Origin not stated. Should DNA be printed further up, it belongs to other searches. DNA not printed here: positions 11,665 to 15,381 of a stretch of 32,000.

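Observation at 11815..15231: Heavy-metal P-type ATPase fused in one ORF to a complete HflK-like SPFH module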

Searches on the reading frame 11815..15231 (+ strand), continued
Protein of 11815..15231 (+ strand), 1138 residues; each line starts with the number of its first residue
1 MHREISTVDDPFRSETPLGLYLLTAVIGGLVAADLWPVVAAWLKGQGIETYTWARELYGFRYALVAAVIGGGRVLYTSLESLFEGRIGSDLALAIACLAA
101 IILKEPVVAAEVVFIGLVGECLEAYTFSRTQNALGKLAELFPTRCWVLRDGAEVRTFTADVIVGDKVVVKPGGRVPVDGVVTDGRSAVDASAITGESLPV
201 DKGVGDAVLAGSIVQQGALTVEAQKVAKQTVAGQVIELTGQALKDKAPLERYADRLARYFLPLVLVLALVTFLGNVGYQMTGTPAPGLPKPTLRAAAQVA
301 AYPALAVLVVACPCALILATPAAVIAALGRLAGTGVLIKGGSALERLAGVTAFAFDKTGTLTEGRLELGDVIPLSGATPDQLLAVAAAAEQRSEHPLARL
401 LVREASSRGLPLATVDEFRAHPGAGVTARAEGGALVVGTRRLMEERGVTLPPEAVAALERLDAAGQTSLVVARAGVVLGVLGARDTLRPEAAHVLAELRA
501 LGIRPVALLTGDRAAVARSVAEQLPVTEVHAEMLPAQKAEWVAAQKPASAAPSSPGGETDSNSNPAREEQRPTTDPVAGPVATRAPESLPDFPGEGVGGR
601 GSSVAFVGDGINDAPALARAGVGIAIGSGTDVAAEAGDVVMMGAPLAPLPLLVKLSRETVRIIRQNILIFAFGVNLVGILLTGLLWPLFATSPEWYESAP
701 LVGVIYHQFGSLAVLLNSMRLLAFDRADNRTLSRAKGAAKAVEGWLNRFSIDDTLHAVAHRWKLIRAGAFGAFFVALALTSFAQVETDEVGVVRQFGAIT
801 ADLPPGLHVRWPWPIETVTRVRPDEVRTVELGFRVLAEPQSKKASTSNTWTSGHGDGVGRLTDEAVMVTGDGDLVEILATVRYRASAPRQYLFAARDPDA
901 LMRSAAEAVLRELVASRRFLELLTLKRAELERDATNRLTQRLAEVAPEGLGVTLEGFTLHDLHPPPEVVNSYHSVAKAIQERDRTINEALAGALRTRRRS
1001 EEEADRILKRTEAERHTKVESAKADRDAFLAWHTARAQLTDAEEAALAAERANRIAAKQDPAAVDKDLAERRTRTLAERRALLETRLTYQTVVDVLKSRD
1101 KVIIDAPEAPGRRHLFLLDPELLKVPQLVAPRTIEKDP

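Call 47: predict_structure(alignment_id=A3)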
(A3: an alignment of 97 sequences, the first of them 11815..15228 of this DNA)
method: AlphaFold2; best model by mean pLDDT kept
length: 1138 residues; sequences in the alignment: 97
mean_pLDDT: 80.5   pTM: 0.60
mean pLDDT of the five models: 80.5, 78.0, 76.6, 76.0, 72.2
residues with pLDDT >= 90: 393; 70-90: 525; 50-70: 98; < 50: 122
segments of 3 or more residues with pLDDT < 50: 1-11, 549-599, 835-859, 1101-1116, 1124-1138
pLDDT, mean of each block of 10 residues (from residue 1): 43 68 95 93 84 92 96 88 79 90 94 86 72 63 84 85 90 89 85 59 85 87 82 66 62 76 92 94 81 92 95 83 81 80 89 93 91 94 96 89 94 92 91 93 93 94 92 96 93 95 93 92 94 93 74 41 33 38 40 42 87 89 79 75 85 94 91 92 91 89 90 87 71 69 68 69 74 82 87 85 89 86 86 52 31 43 74 87 89 85 90 88 80 92 86 89 79 78 85 85 87 87 86 87 89 89 88 89 83 67 43 44 44 38
secondary structure, 60 per line:
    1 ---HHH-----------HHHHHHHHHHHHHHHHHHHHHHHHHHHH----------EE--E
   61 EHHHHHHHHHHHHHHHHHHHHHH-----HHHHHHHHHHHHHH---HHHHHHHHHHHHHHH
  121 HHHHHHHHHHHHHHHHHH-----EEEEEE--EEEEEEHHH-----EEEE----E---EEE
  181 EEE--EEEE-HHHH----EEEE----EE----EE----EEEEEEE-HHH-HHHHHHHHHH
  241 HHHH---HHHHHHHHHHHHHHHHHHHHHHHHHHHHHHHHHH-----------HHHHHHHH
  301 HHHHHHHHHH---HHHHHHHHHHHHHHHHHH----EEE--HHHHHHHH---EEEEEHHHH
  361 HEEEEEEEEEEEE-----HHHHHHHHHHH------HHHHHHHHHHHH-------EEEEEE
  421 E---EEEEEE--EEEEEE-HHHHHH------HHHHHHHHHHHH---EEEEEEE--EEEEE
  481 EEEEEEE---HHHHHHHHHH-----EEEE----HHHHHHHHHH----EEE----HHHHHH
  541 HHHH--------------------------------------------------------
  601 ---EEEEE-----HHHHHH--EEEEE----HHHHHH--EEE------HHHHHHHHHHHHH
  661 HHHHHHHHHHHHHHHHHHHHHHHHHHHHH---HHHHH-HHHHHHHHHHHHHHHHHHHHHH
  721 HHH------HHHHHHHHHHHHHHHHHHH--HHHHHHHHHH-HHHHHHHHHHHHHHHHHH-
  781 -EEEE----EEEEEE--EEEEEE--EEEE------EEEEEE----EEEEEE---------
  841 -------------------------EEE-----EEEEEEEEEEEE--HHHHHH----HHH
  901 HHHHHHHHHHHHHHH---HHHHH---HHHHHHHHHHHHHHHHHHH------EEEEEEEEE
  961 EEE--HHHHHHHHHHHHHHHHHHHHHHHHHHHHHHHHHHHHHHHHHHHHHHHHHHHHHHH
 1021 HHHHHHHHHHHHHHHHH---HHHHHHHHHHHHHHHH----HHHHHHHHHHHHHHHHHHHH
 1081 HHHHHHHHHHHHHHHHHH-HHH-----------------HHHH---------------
elements in order (helices of 4 or more, strands of 3 or more residues): H18-45 H62-83 H89-102 H106-138 E144-149 E152-157 E166-169 E178-183 E186-189 H191-194 E199-202 E219-225 H231-244 H248-281 H293-310 H314-331 E336-338 H341-348 E352-356 H357-361 E362-373 H379-389 H396-407 E415-421 E425-430 E433-438 H440-445 H452-463 E467-473 E476-487 H491-500 E506-509 H514-523 E528-530 H535-544 E604-608 H614-619 E622-626 H631-636 E639-641 H648-689 H693-697 H699-723 H730-748 H751-760 H762-779 E782-785 E790-795 E798-803 E806-809 E816-821 E826-831 E866-868 E874-885 H888-893 H898-915 H919-923 H927-945 E952-963 H966-1037 H1041-1056 H1061-1098 H1120-1123

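Call 54: fold_search(model_id=the predicted structure, library=pdb)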
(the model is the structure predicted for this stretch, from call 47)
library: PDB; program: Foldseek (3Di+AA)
matches with E <= 10: 561; with E <= 0.001: 335
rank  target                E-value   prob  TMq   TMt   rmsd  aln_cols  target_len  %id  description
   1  7r0g_A                5.6e-46  1.00  0.45  0.73   6.5       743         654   32  STRUCTURAL BASIS OF ION UPTAKE IN COPPER-TRANSPORTING P1B-TYPE ATPASES (released 2022-09-14)
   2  4bbj                  1.2e-44  1.00  0.41  0.64   8.2       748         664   29  Copper-transporting PIB-ATPase in complex with beryllium fluoride representing the E2P state (released 2013-12-11)
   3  7r0g_B                3.3e-44  1.00  0.45  0.74   6.2       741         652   32  STRUCTURAL BASIS OF ION UPTAKE IN COPPER-TRANSPORTING P1B-TYPE ATPASES (released 2022-09-14)
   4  4umw                  6.8e-43  1.00  0.39  0.70   9.2       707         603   30  CRYSTAL STRUCTURE OF A ZINC-TRANSPORTING PIB-TYPE ATPASE IN E2.PI STATE (released 2014-08-13)
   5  7qbz                  6.8e-43  1.00  0.39  0.67  10.2       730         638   32  Crystal structure Cadmium translocating P-type ATPase (released 2022-03-23)
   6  7si7                  2.3e-41  1.00  0.39  0.58  10.2       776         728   29  Structure of ATP7B in state 2 (released 2022-03-16)
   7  7xuk                  4.7e-40  1.00  0.45  0.60   7.5       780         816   28  Structure of ATP7B C983S/C985S/D1027A mutant in presence of ATOX1 (released 2023-04-26)
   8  7si3                  5.9e-40  1.00  0.39  0.50  10.4       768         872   29  Consensus structure of ATP7B (released 2022-03-16)
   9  7si6                  6.5e-40  1.00  0.39  0.49  10.3       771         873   29  Structure of ATP7B in state 1 (released 2022-03-16)
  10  4umv                  8.3e-39  1.00  0.37  0.66   9.2       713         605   29  CRYSTAL STRUCTURE OF A ZINC-TRANSPORTING PIB-TYPE ATPASE IN THE E2P STATE (released 2014-08-13)
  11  3j09_A                1.4e-38  1.00  0.35  0.50   8.6       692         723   33  High resolution helical reconstruction of the bacterial p-type ATPase copper transporter CopA (released 2011-08-24)
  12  3rfu_A                3.3e-38  1.00  0.39  0.63   9.2       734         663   29  Crystal structure of a copper-transporting PIB-type ATPase (released 2011-06-29)
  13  7xun                  4.7e-38  1.00  0.46  0.67   7.1       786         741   27  Structure of ATP7B C983S/C985S/D1027A mutant (released 2023-04-26)
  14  8q73                  3.3e-37  1.00  0.49  0.69   6.0       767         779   31  Copper-transporting ATPase HMA4 in E1 state apo (released 2024-06-26)
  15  3j08_A                1.5e-36  1.00  0.32  0.49  11.7       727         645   32  High resolution helical reconstruction of the bacterial p-type ATPase copper transporter CopA (released 2011-08-24)
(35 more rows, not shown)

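Call 60: find_encoding_contigs(protein=P0112, flank=8000, max_places=2)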
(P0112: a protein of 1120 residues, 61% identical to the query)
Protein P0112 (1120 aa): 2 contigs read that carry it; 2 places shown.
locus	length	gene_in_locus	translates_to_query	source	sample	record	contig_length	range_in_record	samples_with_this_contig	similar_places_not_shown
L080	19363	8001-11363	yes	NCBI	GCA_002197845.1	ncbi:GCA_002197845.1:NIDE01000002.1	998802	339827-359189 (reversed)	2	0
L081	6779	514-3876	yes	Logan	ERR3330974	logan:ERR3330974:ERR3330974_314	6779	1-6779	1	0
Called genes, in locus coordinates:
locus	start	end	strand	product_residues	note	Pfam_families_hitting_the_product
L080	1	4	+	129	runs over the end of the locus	-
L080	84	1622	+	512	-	PF04715:, PF00425:Chorismate_bind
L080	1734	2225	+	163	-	PF11396:PepSY_like (faint)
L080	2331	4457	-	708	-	PF13625:Helicase_C_3 (weak)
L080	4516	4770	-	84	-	-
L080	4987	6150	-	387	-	PF00070:Pyr_redox (weak), PF00890:FAD_binding_2, PF01266:DAO, PF01494:FAD_binding_3, PF07992:Pyr_redox_2 (weak), PF13450:NAD_binding_8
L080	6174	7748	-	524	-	PF04966:OprB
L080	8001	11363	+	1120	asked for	PF00122:E1-E2_ATPase, PF00702:Hydrolase, PF01145:Band_7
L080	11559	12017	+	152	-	-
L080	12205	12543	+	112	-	-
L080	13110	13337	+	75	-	-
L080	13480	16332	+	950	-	PF07635:PSCyt1, PF07583:PSCyt2, PF25275:Golvesin_C, PF07587:PSD1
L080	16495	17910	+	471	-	PF07394:DUF1501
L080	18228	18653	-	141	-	-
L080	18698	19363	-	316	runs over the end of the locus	PF07963:N_methyl, PF07596:SBP_bac_10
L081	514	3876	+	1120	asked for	PF00122:E1-E2_ATPase, PF00702:Hydrolase, PF01145:Band_7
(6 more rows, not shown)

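Call 61: find_encoding_contigs(protein=P0012, flank=8000, max_places=2)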
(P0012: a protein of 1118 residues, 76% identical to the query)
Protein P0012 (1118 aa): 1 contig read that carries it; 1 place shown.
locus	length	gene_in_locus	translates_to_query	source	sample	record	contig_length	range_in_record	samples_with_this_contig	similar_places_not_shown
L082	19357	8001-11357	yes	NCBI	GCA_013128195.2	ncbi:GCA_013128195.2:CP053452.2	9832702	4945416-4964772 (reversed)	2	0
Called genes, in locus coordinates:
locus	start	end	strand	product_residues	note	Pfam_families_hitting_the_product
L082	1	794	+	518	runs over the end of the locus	PF13005:zf-IS66, PF03050:DDE_Tnp_IS66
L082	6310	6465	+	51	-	-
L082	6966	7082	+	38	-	-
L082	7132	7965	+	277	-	-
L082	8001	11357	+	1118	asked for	PF00122:E1-E2_ATPase, PF00702:Hydrolase, PF01145:Band_7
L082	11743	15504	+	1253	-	PF04542:Sigma70_r2, PF08281:Sigma70_r4_2, PF02369:Big_1 (faint), PF10670:DUF4198 (faint), PF13620:CarboxypepD_reg, PF00578:AhpC-TSA, PF08534:Redoxin, PF13905:Thioredoxin_8, +6 more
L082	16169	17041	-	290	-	PF00106:adh_short, PF08659:KR (weak), PF13561:adh_short_C2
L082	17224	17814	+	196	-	PF13384:HTH_23 (weak), PF13565:HTH_32, PF13592:HTH_33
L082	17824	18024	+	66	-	PF13358:DDE_3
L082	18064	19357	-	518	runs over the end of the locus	PF13005:zf-IS66, PF03050:DDE_Tnp_IS66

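Call 62: find_encoding_contigs(protein=P0114, flank=8000, max_places=2)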
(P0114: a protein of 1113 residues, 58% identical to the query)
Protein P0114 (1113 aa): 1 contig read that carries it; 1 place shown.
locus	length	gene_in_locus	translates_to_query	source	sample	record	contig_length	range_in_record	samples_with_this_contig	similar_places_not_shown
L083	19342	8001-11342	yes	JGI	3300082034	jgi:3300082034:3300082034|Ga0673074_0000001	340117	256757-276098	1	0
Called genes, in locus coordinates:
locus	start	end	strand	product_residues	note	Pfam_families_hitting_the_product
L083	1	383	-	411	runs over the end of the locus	PF14306:PUA_2, PF01747:ATP-sulfurylase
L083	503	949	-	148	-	PF02082:Rrf2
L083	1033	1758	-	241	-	PF01507:PAPS_reduct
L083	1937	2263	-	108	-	-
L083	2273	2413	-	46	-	-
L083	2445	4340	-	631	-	-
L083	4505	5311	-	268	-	-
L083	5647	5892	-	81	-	-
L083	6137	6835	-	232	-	PF21277:T6SS_VgrG3-like_C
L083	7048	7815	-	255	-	PF08334:T2SSG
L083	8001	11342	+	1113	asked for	PF00122:E1-E2_ATPase, PF00702:Hydrolase, PF01145:Band_7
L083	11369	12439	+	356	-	PF01145:Band_7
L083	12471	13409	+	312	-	PF01145:Band_7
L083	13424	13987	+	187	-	PF14317:YcxB (weak)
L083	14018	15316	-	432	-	PF04542:Sigma70_r2, PF04545:Sigma70_r4 (weak), PF08281:Sigma70_r4_2, PF14534:DUF4440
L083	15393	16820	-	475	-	PF04715:, PF00425:Chorismate_bind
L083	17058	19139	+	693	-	PF12679:ABC2_membrane_2, PF12698:ABC2_membrane_3, PF12679:ABC2_membrane_2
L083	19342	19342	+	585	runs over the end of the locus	PF01061:ABC2_membrane (weak), PF12679:ABC2_membrane_2, PF12698:ABC2_membrane_3 (weak)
